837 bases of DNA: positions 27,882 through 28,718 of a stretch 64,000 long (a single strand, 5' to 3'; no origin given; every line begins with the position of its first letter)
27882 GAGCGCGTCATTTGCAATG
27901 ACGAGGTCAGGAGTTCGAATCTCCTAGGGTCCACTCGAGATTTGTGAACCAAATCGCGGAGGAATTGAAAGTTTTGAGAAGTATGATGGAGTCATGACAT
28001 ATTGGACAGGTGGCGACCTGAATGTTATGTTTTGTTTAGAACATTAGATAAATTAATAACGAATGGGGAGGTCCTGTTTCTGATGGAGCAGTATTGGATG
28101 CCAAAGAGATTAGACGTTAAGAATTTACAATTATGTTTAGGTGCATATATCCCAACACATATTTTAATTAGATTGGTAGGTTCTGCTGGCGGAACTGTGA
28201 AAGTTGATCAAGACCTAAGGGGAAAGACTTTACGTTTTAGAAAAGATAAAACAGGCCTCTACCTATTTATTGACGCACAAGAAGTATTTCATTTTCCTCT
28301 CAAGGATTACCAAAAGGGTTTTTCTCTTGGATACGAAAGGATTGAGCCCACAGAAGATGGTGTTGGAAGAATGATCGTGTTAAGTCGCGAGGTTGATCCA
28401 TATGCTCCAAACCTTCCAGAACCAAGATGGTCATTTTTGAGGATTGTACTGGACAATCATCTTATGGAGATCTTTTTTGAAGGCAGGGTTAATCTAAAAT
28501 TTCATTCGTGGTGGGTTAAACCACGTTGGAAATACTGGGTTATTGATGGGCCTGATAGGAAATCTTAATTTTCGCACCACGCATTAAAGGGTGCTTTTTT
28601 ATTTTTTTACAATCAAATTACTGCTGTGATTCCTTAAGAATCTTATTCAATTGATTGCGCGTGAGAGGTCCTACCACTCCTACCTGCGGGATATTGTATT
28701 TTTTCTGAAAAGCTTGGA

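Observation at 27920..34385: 6.5-kb islet at tRNA-Ala bounded by a 19/20-bp direct repeat, carrying a giant adhesin-like gene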

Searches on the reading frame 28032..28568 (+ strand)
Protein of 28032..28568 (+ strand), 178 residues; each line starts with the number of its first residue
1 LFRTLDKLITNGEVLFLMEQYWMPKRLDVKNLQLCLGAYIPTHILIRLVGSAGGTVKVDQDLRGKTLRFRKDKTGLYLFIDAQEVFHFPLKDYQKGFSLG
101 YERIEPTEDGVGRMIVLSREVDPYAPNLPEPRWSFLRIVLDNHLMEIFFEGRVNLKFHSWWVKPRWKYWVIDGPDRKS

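Call 9: search_protein_families(library=pfam, proteins=[window:28083-28568:+], max_evalue=0.01)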
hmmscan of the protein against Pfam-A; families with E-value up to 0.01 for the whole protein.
window:28083-28568:+ (161 aa): 0 families

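Call 16: find_encoding_contigs(protein=window:28083-28568:+, flank=10000, max_places=10)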
Protein window:28083-28568:+ (161 aa): no gene with exactly this product is on record in the collection.

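Call 34: find_homologous_proteins(query=window:28098-28568:+, max_evalue=0.001)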
Query window:28098-28568:+ (156 aa): 207 proteins with E <= 0.001 among 212 candidates; the best 120 are listed.
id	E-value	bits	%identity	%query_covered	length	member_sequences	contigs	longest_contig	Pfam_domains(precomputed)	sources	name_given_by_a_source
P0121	7.1e-104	363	100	100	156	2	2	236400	-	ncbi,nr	ncbi:MAG: hypothetical protein KGI50_02965 [Patescibacteria group bacterium]|nr:hypothetical protein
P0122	1.3e-74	268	74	97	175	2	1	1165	-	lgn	-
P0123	2.8e-74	267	75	97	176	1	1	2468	-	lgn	-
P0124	3.0e-74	267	73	97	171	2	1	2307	-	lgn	-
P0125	1.3e-73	265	74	97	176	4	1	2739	-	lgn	-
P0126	8.9e-73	262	75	97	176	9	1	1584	-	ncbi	-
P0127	1.3e-72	261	74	97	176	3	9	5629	-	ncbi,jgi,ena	ncbi:MAG TPA: hypothetical protein VJC20_00800 [Candidatus Paceibacterota bacterium]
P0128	1.8e-71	258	74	96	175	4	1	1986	-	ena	-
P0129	1.8e-71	258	72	98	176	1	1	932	-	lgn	-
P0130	2.3e-71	257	70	97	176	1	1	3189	-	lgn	-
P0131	2.4e-71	257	69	97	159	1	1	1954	-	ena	-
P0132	2.4e-71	257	74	97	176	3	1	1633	-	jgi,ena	-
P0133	3.5e-71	257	71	97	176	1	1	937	-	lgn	-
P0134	3.7e-71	257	71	98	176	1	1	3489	-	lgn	-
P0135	3.7e-71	257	72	97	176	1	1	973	-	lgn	-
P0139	9.5e-71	255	70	99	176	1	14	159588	-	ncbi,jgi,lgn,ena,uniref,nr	ncbi:MAG: hypothetical protein A3G49_02325 [Candidatus Sungbacteria bacterium RIFCSPLOWO2_12_FULL_41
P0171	4.2e-68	247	70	97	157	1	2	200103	-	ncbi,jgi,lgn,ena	-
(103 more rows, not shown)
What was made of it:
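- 28083..28568 (+): Small ORF ('ORF161'; alternative starts TTG 28032 and ATG 28098). It belongs to a conserved, patchily distributed Patescibacteria family of unknown function. 207 homologue clusters at 45-75% identity (call 34).
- Checked: It has 207 homologue clusters at 45-75% identity (call 34).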

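Call 35: find_related_loci(query=window:28032-28568:+, collection=viral_contigs, flank=10000)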
Query window:28032-28568:+ (178 aa) in viral_contigs; peptide patterns used: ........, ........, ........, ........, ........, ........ (x = any residue, [..] = any of these).
4 stretches matched a pattern, but none encodes a relative of the query by tblastn (E <= 1e-3).

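Call 37: find_encoding_contigs(protein=P0139, flank=8000, max_places=4)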
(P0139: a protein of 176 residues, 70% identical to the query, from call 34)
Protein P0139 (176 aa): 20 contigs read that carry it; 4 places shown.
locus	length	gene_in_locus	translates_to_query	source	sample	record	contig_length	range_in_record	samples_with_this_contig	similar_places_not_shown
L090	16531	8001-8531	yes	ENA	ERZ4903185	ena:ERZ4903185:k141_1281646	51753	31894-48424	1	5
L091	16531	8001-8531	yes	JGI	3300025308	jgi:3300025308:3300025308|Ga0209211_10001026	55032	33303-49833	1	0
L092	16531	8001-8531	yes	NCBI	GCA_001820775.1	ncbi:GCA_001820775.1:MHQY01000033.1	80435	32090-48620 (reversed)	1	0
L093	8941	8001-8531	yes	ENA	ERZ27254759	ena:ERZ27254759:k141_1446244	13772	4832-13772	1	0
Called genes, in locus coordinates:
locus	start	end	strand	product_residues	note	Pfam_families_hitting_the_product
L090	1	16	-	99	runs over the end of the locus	PF21956:DUF6922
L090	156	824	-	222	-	-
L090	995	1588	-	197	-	PF13545:HTH_Crp_2 (weak)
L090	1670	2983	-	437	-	PF13200:DUF4015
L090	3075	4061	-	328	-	PF01464:SLT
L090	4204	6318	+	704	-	PF00912:Transgly, PF00905:Transpeptidase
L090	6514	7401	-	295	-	PF01551:Peptidase_M23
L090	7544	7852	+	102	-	-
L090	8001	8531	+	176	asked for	-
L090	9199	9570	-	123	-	-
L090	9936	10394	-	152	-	-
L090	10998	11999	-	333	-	PF00571:CBS (weak), PF01769:MgtE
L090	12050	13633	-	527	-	PF02934:GatB_N, PF02637:GatB_Yqey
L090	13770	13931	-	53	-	-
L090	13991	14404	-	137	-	-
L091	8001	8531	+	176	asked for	-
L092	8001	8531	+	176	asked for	-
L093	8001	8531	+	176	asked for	-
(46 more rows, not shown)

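Call 38: find_encoding_contigs(protein=P0171, flank=8000, max_places=3)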
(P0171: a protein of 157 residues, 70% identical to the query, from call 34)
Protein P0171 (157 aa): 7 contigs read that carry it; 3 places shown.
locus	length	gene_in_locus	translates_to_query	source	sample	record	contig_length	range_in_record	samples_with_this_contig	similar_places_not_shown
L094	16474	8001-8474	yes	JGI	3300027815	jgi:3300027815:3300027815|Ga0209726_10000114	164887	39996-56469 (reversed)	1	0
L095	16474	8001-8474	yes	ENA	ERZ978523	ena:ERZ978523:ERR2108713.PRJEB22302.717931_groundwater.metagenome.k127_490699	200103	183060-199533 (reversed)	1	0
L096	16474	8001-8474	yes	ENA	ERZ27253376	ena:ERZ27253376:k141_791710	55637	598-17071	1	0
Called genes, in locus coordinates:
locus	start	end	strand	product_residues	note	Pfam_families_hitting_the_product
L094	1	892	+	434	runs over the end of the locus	PF21760:SecD_1st, PF22599:SecDF_P1_head, PF02355:SecD_SecF_C, PF03176:MMPL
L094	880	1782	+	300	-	PF07549:Sec_GG, PF02355:SecD_SecF_C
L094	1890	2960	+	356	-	PF04545:Sigma70_r4, PF05066:HARE-HTH (faint)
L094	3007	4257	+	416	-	PF26449:DUF8128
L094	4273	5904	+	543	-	PF01935:DUF87, PF10412:TrwB_AAD_bind, PF12696:TraG-D_C (weak)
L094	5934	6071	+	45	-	-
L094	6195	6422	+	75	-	-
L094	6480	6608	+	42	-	-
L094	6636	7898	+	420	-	PF01966:HD (weak), PF19276:HD_assoc_2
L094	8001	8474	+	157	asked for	-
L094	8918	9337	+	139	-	-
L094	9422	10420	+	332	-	PF01820:Dala_Dala_lig_N, PF02655:ATP-grasp_3, PF02786:CPSase_L_D2 (weak), PF08443:RimK (faint), PF07478:Dala_Dala_lig_C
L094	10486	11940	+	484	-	PF01336:tRNA_anti-codon, PF00152:tRNA-synt_2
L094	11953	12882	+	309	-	PF00768:Peptidase_S11, PF13354:Beta-lactamase2 (faint)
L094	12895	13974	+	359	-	PF00953:Glycos_transf_4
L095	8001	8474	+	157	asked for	-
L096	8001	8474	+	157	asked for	-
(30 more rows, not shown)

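Call 48: find_related_loci(query=window:28083-28568:+, collection=metagenome_contigs, flank=6000)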
Query window:28083-28568:+ (161 aa) in metagenome_contigs; peptide patterns used: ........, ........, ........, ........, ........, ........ (x = any residue, [..] = any of these).
184 stretches matched a pattern; 86 encode a relative of the query (tblastn E <= 1e-3); the best 80 are kept; 80 distinct loci.
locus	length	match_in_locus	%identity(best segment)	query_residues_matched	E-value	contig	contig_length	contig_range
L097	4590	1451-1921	75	1-157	4e-79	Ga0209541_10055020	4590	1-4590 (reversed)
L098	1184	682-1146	75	1-155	2e-84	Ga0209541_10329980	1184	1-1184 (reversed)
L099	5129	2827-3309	73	1-161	5e-78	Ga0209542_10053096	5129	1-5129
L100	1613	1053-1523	75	1-157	6e-82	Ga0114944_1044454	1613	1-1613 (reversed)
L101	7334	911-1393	73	1-161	5e-78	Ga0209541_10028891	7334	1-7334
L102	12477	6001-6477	71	1-159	1e-77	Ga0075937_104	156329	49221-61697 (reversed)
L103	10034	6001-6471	72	1-157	1e-77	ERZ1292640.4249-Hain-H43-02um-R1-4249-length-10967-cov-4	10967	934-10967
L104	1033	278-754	68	1-159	5e-83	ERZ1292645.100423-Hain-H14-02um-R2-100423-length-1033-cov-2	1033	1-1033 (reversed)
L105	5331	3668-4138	71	1-157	3e-76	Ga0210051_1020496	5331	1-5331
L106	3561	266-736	71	1-157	2e-76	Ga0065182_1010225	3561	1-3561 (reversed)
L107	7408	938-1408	71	1-157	3e-76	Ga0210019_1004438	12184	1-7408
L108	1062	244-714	71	1-157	3e-81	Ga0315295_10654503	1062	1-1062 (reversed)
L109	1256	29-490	73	1-154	1e-80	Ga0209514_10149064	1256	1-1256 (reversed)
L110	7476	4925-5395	71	1-157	4e-75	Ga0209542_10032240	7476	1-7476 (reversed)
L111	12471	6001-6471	70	1-157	1e-74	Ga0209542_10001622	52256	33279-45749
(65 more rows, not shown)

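Call 54: search_protein_families(library=ncbifam, proteins=[window:28032-28568:+], max_evalue=1)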
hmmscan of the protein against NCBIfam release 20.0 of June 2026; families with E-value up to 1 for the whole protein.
window:28032-28568:+ (178 aa): 0 families

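Call 57: predict_structure(alignment_id=A2)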
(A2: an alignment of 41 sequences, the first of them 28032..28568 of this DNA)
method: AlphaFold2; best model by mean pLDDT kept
length: 178 residues; sequences in the alignment: 41
mean_pLDDT: 76.2   pTM: 0.74
mean pLDDT of the five models: 76.2, 75.9, 75.5, 73.7, 73.4
residues with pLDDT >= 90: 62; 70-90: 61; 50-70: 28; < 50: 27
segments of 3 or more residues with pLDDT < 50: 1-17, 161-164, 176-178
pLDDT, mean of each block of 10 residues (from residue 1): 34 47 83 90 90 75 94 94 95 86 66 53 79 90 92 81 60 59
secondary structure, 60 per line:
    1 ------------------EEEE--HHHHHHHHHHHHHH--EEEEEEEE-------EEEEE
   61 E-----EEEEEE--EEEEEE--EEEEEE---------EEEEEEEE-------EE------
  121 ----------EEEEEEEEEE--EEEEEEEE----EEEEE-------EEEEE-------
elements in order: E19-22 H25-38 E41-48 E56-61 E67-72 E75-80 E83-88 E98-105 E131-140 E143-150 E155-159 E167-171

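Call 61: fold_search(model_id=the predicted structure, library=pdb)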
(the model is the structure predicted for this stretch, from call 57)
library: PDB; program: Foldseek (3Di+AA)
matches with E <= 10: 538; with E <= 0.001: 0
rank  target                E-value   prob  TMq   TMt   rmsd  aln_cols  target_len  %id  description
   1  5ffh_A                1.9e-01  0.10  0.12  0.14  15.7       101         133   16  Crystal structure of the Q108K:K40L:T51V:R58W:Y19W mutant of human Cellular Retinol Binding Protein II in complex with (released 2016-12-21)
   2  9v9n_A                2.3e-01  0.15  0.20  0.07  11.1       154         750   15  Cryo-EM structure of KICSTOR CCC complex (state 5) (released 2025-11-12)
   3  4aqz_MODEL_1_A        2.6e-01  0.06  0.12  0.14  17.9       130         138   15  B2 domain of Neisseria meningitidis Pilus assembly protein PilQ (released 2012-10-17)
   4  9mu9_H                3.0e-01  0.08  0.15  0.17  15.6       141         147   12  Structure of a native Drosophila melanogaster Nucleosome Elongation Complex (Pol II EC-nucleosome). Composite map (released 2025-02-19)
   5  7lhm_A                3.5e-01  0.09  0.12  0.15  15.8       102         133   15  Crystal structure of Q108K:K40L:T51V:T53C:R58W:T29L:Y19W:Q4A:Q38L mutant of cellular retinol binding protein II comple (released 2021-04-14)
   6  8gnn_B                3.7e-01  0.10  0.17  0.12  16.7       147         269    7  Crystal structure of the human RAD9-RAD1-HUS1-RAD17 complex (released 2023-03-08)
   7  5f7g_A                4.2e-01  0.07  0.11  0.14  15.3       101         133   16  Crystal structure of the Q108K:K40L:T51V:R58Y:Y19W:Q38L mutant of human Cellular Retinol Binding Protein II in complex (released 2016-12-14)
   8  8owu_E                4.2e-01  0.06  0.11  0.16  16.6       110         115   10  The crystal structure of the polymorphic toxin PT7(Bc) D37A mutant and its cognate immunity PIM7(Bc) complex (released 2024-06-19)
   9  4efg_A                4.4e-01  0.06  0.11  0.14  15.9       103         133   14  Crystal Structure of the Q108K:K40L:T51V:T53C:Y19W:R58W:T29L Mutant of Cellular Retinol Binding Protein Type II in Com (released 2012-12-26)
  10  7fyw_A                4.9e-01  0.07  0.14  0.17  17.6       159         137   11  Crystal Structure of apo mouse FABP5, twinned in P21 with beta=90deg (released 2023-06-14)
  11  5fen_A                5.2e-01  0.07  0.14  0.17  16.2       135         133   15  Crystal structure of the Q108K:K40L:T53C mutant of human Cellular Retinol Binding Protein II in complex with All-trans (released 2016-12-21)
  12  8vzx_A                5.2e-01  0.06  0.11  0.14  15.3       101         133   16  Q108K:K40L:T53A:R58F mutant of hCRBPII bound to synthetic fluorophore TD-1V (released 2024-04-03)
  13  3ggr_B                5.5e-01  0.08  0.19  0.13  18.3       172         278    9  Crystal Structure of the Human Rad9-Hus1-Rad1 complex (released 2009-06-16)
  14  9b3h_B                5.8e-01  0.12  0.19  0.17  18.4       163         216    7  Structure of a complex between Pasteurella multocida surface lipoprotein, PmSLP-1, and bovine complement factor I (released 2025-04-23)
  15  8owu_D                5.8e-01  0.06  0.11  0.16  16.5       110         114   10  The crystal structure of the polymorphic toxin PT7(Bc) D37A mutant and its cognate immunity PIM7(Bc) complex (released 2024-06-19)
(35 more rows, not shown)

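Call 83: search_protein_families(library=phrogs, proteins=[window:28032-28568:+], max_evalue=0.01)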
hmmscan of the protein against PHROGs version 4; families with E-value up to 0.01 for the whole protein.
window:28032-28568:+ (178 aa): 0 families
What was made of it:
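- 28083..28568 (+): No Pfam, NCBIfam or PHROG family (calls 9, 54, 83).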

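Call 87: search_protein_representatives(alignment_id=A2)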
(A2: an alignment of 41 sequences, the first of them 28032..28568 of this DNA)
Query: 41 sequences, 162 profile positions. Proteins with E-value up to 0.001 (for the whole library): 133; up to 1e-10: 105; up to 1e-30: 33. The best 133 are listed.
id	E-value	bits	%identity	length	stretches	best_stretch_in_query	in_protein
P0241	1.3e-68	246.6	-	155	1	1-154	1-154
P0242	3.8e-65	235.3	-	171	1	15-162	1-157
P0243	1.3e-58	214.1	-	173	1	1-159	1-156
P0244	3.7e-55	202.8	-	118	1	60-162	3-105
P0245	9.7e-55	201.5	-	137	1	1-126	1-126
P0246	5.5e-54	199.1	-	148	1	6-157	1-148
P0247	1.3e-50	188.1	-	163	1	1-159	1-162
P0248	3.0e-50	186.9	-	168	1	1-155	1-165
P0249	2.0e-49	184.2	-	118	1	66-161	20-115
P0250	2.9e-49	183.7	-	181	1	1-157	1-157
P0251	2.0e-47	177.7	-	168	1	6-159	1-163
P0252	8.4e-47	175.7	-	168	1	1-156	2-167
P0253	5.2e-45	169.8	-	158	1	1-159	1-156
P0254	1.3e-44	168.6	-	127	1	36-161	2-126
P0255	1.5e-44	168.4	-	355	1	46-137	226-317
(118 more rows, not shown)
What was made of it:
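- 28083..28568 (+): 133 clusters at 50% identity in the library of representatives (call 87).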

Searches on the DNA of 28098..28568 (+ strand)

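Call 45: search_rna_families(source=L092, start=7300, end=11100, threshold=evalue, max_evalue=1)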
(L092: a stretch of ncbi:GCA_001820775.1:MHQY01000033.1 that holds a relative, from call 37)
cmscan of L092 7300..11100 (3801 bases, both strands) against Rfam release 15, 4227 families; matches with E-value up to 1: 5.
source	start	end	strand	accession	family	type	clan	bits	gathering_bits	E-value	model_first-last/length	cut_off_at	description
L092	10711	10781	-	RF00005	tRNA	Gene; tRNA;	CL00001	69.6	29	2.4e-14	1-71/71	no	tRNA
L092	8881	9011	-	RF04130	MIR7996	Gene; miRNA;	-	30.8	119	0.011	1-190/190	no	MIR7996 microRNA precursor family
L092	10872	10979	-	RF03716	mir-7131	Gene; miRNA;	-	29.7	74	0.0032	1-84/84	no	mir-7131 microRNA precursor family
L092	9883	9921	-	RF00446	mir-133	Gene; miRNA;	-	21.1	55.5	0.23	1-74/74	no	mir-133 microRNA precursor family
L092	8956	9075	+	RF02602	BASRCI414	Gene; sRNA;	-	17.9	270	0.32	1-229/229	no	Brucella sRNA CI414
